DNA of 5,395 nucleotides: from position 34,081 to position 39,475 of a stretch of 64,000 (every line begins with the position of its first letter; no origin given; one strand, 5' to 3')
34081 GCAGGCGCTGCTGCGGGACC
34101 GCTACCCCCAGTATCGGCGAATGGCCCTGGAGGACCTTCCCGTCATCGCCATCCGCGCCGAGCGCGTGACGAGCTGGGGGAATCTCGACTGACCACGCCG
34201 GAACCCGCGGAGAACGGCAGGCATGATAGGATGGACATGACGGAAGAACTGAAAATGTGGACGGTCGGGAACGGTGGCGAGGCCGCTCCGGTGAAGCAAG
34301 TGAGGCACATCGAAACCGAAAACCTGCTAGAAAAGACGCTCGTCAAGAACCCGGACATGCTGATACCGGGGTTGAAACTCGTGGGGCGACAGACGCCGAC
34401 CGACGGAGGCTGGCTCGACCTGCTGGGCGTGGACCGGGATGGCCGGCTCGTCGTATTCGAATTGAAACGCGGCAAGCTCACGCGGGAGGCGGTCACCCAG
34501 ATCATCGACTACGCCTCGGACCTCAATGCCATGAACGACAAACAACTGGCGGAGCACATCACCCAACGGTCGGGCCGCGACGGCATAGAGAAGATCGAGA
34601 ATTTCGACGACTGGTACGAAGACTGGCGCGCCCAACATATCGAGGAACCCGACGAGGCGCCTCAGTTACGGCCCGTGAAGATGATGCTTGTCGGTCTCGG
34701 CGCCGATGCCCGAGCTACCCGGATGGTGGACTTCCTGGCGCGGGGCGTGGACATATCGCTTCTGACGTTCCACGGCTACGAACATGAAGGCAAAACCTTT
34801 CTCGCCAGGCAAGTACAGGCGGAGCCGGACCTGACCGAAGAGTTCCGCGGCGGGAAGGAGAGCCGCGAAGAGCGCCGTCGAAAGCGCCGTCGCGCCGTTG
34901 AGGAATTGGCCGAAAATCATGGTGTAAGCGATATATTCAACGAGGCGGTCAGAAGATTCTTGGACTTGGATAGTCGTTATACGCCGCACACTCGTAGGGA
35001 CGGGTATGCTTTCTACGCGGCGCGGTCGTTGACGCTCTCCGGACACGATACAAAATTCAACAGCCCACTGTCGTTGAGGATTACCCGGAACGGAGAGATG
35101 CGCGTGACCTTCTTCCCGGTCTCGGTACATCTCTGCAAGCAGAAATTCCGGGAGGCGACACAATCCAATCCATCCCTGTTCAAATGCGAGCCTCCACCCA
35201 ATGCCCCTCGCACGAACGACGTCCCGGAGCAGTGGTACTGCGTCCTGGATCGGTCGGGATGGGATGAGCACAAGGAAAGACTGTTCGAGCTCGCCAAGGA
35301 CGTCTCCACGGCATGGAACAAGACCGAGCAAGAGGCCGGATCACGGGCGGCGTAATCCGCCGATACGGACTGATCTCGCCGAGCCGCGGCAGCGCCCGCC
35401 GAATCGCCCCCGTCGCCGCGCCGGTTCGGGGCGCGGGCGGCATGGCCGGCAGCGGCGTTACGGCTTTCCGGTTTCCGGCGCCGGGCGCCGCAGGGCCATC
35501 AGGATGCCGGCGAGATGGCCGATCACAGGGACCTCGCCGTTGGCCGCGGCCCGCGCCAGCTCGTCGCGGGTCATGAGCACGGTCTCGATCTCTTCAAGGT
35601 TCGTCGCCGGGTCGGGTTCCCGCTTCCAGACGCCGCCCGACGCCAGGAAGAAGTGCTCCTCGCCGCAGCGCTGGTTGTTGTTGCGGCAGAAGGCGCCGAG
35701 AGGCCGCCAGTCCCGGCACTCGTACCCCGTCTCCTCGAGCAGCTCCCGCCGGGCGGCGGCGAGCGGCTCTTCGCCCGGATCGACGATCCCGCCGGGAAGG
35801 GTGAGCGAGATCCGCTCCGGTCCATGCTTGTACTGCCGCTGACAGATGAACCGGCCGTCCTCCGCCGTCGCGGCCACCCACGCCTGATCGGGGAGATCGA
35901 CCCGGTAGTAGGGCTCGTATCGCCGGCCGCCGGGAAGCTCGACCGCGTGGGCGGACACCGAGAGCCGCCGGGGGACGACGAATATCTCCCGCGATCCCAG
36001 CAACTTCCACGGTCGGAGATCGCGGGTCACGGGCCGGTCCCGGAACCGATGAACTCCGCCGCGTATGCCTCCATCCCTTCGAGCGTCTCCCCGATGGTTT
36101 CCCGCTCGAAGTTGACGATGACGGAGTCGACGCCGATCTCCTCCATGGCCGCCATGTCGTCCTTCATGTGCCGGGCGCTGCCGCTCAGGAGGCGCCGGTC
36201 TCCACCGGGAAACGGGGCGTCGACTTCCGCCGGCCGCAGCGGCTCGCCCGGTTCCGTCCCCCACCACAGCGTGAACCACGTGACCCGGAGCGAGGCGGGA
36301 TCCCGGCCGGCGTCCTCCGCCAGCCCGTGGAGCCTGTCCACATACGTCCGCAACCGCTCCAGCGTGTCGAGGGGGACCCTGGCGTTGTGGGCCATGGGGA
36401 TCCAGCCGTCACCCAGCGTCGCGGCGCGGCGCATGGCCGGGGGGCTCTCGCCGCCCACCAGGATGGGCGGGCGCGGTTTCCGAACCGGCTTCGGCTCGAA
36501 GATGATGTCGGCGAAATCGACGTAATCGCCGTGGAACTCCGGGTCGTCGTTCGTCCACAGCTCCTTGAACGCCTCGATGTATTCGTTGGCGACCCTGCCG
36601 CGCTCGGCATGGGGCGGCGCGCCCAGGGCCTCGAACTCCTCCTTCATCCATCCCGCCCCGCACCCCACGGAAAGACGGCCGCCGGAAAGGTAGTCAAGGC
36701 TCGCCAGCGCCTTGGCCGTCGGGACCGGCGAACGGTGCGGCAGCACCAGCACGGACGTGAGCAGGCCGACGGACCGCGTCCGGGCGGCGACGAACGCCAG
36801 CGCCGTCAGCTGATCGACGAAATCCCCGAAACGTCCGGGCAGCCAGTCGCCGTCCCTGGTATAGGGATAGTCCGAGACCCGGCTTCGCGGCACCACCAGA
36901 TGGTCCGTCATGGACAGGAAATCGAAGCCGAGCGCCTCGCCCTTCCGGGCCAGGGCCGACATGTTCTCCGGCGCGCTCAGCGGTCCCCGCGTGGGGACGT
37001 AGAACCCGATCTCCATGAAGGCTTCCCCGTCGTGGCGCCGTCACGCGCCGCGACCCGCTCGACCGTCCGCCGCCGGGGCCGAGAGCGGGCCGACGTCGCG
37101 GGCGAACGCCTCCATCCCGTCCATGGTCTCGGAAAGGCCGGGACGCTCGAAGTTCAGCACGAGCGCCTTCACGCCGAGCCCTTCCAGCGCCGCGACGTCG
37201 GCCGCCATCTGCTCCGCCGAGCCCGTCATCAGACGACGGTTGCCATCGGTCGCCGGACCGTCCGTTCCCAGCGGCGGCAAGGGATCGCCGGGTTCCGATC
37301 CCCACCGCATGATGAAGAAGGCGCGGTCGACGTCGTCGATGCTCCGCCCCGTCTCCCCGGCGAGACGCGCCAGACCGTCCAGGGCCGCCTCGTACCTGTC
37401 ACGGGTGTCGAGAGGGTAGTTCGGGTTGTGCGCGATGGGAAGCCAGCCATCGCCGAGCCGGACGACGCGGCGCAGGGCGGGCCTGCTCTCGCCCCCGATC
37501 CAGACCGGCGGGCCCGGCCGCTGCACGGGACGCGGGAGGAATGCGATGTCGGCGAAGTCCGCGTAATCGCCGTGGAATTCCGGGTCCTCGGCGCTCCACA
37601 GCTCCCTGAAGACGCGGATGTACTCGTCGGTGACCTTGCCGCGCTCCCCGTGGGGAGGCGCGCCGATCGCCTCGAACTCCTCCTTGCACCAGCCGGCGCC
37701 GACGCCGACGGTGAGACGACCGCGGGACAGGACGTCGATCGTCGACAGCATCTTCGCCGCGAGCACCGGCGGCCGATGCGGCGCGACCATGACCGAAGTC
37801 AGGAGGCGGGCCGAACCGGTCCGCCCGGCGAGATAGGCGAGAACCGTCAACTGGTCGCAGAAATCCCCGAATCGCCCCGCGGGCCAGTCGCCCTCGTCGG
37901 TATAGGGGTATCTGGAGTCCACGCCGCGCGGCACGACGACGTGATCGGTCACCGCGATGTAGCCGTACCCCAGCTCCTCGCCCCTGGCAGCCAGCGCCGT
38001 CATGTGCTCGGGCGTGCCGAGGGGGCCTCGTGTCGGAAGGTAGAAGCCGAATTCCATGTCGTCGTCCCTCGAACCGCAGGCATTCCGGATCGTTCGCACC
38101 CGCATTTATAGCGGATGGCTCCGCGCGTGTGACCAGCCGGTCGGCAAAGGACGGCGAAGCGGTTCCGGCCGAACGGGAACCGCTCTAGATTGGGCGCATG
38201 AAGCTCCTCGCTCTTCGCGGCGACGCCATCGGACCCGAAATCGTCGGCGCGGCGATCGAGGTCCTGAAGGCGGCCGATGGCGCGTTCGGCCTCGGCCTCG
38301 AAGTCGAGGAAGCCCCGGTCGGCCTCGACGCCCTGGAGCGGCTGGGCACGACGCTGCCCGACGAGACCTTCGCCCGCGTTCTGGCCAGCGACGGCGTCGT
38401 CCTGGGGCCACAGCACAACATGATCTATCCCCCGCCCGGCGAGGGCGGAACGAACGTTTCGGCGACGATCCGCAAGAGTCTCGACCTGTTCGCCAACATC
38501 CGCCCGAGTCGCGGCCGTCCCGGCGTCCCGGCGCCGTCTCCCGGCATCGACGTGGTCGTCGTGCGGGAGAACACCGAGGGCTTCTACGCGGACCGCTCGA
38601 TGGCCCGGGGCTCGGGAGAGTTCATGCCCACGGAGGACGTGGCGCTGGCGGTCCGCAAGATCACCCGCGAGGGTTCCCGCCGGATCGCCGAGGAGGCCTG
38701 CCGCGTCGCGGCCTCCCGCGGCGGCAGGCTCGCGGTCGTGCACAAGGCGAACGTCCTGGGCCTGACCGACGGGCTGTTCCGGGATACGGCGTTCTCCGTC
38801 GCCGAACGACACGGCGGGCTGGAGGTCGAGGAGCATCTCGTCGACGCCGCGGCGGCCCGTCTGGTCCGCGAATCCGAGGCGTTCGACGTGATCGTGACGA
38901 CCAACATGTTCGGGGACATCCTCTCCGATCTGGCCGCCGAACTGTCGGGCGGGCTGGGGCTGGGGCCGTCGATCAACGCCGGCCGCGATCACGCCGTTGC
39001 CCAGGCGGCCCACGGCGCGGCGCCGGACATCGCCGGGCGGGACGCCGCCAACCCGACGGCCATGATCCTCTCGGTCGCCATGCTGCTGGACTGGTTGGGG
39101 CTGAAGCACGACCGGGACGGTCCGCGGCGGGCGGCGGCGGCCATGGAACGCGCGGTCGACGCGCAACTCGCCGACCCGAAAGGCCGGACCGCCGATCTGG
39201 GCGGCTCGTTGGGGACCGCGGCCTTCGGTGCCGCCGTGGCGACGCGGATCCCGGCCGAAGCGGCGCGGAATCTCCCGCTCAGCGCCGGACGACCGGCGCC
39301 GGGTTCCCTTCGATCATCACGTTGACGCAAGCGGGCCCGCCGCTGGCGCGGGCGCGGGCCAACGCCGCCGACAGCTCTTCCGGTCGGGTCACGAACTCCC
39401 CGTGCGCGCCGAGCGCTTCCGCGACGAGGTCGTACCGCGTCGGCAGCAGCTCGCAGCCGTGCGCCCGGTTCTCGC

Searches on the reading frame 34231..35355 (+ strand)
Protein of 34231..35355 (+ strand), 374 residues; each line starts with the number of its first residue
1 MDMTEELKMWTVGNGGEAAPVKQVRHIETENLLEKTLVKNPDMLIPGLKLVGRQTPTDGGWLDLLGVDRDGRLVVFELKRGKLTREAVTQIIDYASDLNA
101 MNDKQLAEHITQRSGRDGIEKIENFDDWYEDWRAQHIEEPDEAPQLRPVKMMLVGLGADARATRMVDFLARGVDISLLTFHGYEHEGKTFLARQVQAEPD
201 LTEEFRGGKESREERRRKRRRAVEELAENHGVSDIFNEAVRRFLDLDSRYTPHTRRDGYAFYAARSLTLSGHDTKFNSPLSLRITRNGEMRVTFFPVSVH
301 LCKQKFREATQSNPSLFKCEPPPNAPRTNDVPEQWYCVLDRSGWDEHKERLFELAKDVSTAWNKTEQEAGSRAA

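Call 64: search_protein_families(library=pfam, proteins=[window:34231-35355:+], max_evalue=0.01)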
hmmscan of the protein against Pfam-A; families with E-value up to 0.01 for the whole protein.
window:34231-35355:+ (374 aa): 1 family
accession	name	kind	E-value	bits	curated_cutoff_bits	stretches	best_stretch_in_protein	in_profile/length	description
PF01939.22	NucS_C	-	6.3e-09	36.3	24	1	30-100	2-72/124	Endonuclease NucS C-terminal domain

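Call 65: search_protein_families(library=padloc, proteins=[window:34231-35355:+], max_evalue=0.001)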
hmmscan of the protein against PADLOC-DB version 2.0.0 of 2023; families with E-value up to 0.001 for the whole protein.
window:34231-35355:+ (374 aa): 8 families
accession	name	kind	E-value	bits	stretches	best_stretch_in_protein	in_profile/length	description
PDLC04916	PDC-S11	-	6e-32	109.1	1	3-214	1-201/358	-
PDLC04915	PDC-S11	-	7.3e-18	63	1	26-196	23-193/379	-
PDLC04909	PDC-S11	-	9.5e-10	36.6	1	62-221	62-219/347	-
PDLC04944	PDC-S18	-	1.7e-08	32.2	1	25-96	18-90/307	-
PDLC04824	PDC-S02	-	1e-07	29.4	1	30-94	191-256/308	-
PDLC04913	PDC-S11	-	1.5e-07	28.8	1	62-112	62-112/375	-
PDLC04799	PDC-S02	-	8.4e-07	26.4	1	36-95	197-257/308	-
PDLC04910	PDC-S11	-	3.1e-05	21.4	1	62-108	61-107/359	-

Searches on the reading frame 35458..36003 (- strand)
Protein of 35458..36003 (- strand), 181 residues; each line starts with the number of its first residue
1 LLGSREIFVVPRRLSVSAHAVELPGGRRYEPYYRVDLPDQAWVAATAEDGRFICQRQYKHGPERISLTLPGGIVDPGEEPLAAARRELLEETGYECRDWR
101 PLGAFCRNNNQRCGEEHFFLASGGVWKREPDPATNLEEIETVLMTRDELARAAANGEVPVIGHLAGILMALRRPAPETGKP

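Call 64: search_protein_families(library=pfam, proteins=[window:35458-36003:-], max_evalue=0.01)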
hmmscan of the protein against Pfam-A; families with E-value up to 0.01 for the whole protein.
window:35458-36003:- (181 aa): 1 family
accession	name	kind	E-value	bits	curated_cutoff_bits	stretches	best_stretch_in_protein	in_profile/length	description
PF00293.34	NUDIX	-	2.7e-18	66.7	21.1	1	41-153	6-123/134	NUDIX domain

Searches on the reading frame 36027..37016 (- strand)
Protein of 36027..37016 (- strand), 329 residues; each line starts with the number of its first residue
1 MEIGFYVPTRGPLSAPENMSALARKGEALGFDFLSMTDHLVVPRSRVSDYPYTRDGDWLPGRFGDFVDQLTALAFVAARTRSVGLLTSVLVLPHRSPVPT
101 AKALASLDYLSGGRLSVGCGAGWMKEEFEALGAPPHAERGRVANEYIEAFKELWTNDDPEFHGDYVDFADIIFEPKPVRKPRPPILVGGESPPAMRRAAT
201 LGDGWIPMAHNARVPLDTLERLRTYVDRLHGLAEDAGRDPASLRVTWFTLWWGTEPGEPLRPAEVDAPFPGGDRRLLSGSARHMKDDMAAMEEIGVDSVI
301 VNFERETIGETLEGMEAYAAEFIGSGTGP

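Call 55: search_protein_families(library=ncbifam, proteins=[window:36027-37016:-], max_evalue=0.00001)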
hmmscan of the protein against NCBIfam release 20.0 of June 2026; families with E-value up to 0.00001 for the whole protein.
window:36027-37016:- (329 aa): 26 families (the best 25 are shown)
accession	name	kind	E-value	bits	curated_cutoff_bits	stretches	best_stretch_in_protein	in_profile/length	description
TIGR03619.1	F420_Rv2161c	subfamily_domain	7.6e-74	248.4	166.9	1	21-302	2-246/247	TIGR03619 family F420-dependent LLM class oxidoreductase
TIGR03560.1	F420_Rv1855c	subfamily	6.3e-35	121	231.4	1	16-246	12-225/227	TIGR03560 family F420-dependent LLM class oxidoreductase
TIGR03621.1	F420_MSMEG_2516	subfamily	2.6e-28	99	213.15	1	70-202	43-170/295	TIGR03621 family F420-dependent LLM class oxidoreductase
TIGR04021.1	LLM_DMSO2_sfnG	equivalog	4e-26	92.2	382.95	1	75-248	69-235/350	dimethylsulfone monooxygenase SfnG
TIGR03571.1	lucif_BA3436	subfamily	6e-25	88.1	303.9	1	18-315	32-296/304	TIGR03571 family LLM class oxidoreductase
TIGR03854.1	F420_MSMEG_3544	hypoth_equivalog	2.1e-19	69.9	295.6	1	66-207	40-179/290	TIGR03854 family LLM class F420-dependent oxidoreductase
TIGR04020.1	seco_metab_LLM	subfamily_domain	1.8e-16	60.2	244.45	1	72-247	56-225/341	MupA/Atu3671 family FMN-dependent luciferase-like monooxygenase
TIGR03559.1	F420_Rv3520c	subfamily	4.8e-16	58.7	335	1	67-210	38-191/325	LLM class F420-dependent oxidoreductase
TIGR04024.1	F420_NP1902A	hypoth_equivalog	1.2e-15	57.1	345.4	1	57-224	32-195/330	TIGR04024 family LLM class F420-dependent oxidoreductase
TIGR03555.1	F420_mer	equivalog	1.2e-14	54.5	348.7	1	69-248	40-209/325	5,10-methylenetetrahydromethanopterin reductase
TIGR03860.1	FMN_nitrolo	subfamily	1.6e-14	53.5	279.7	1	17-155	29-161/422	NtaA/DmoA family FMN-dependent monooxygenase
TIGR03564.1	F420_MSMEG_4879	subfamily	5.4e-14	52.4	234.25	1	58-213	17-168/265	TIGR03564 family F420-dependent LLM class oxidoreductase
NF002619.0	PRK02271.1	equivalog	7.4e-14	51.8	276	1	68-217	41-183/329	5,10-methylenetetrahydromethanopterin reductase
TIGR03565.1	alk_sulf_monoox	equivalog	8e-14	51.4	518.2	1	76-206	62-192/346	FMNH2-dependent alkanesulfonate monooxygenase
TIGR04027.1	LLM_KPN_01858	hypoth_equivalog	1.1e-13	50.9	412.9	1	70-157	55-141/326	putative FMN-dependent luciferase-like monooxygenase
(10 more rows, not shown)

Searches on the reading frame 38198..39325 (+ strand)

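Call 55: search_protein_families(library=ncbifam, proteins=[window:38198-39325:+], max_evalue=0.00001)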
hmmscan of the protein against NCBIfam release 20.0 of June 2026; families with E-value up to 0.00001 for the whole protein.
window:38198-39325:+ (375 aa): 16 families
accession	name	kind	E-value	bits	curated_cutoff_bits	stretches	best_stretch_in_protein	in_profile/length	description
TIGR02088.1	LEU3_arch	subfamily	1.5e-88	297.2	409.8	1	6-347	4-323/324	isopropylmalate/isohomocitrate dehydrogenases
NF006529.0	PRK08997.1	equivalog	3.7e-82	276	510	1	5-351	8-335/335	isocitrate dehydrogenase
NF040626.1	AksF2_Meth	equivalog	1.2e-80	271.3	540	1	2-351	3-330/333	homoisocitrate dehydrogenase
NF006673.0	PRK09222.1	equivalog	5.8e-68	230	509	1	6-304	10-296/482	NADP-dependent isocitrate dehydrogenase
NF040619.1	AksF_Meth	equivalog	7.7e-68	229.1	500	1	1-342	2-338/343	homoisocitrate dehydrogenase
TIGR00169.1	leuB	equivalog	3.3e-65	220.4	353.2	1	4-349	3-347/349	3-isopropylmalate dehydrogenase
NF002898.0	PRK03437.1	equivalog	1.3e-61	208.8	393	1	1-342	5-336/347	3-isopropylmalate dehydrogenase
TIGR00175.1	mito_nad_idh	equivalog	1.1e-60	205.6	432.4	1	6-350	9-333/334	isocitrate dehydrogenase (NAD(+))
TIGR02924.1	ICDH_alpha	equivalog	7.9e-58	196.7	561.35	1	7-301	7-289/473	isocitrate dehydrogenase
NF040855.1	iso_homocit_dh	equivalog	2.6e-57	194.6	680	1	5-304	6-282/345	isocitrate--homoisocitrate dehydrogenase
TIGR02089.1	TTC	equivalog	2.5e-55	187.8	470.4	1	3-350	6-351/352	tartrate dehydrogenase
NF006048.0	PRK08194.1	equivalog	4e-46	157.7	501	1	2-351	5-349/352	tartrate dehydrogenase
TIGR00183.1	prok_nadp_idh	equivalog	8.4e-41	140.2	567.3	2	210-322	277-386/417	isocitrate dehydrogenase (NADP(+))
NF005425.0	PRK07006.1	equivalog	6.3e-36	124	490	2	212-322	279-386/416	NADP-dependent isocitrate dehydrogenase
NF005036.0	PRK06451.1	equivalog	6.4e-36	124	484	2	4-204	27-243/412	NADP-dependent isocitrate dehydrogenase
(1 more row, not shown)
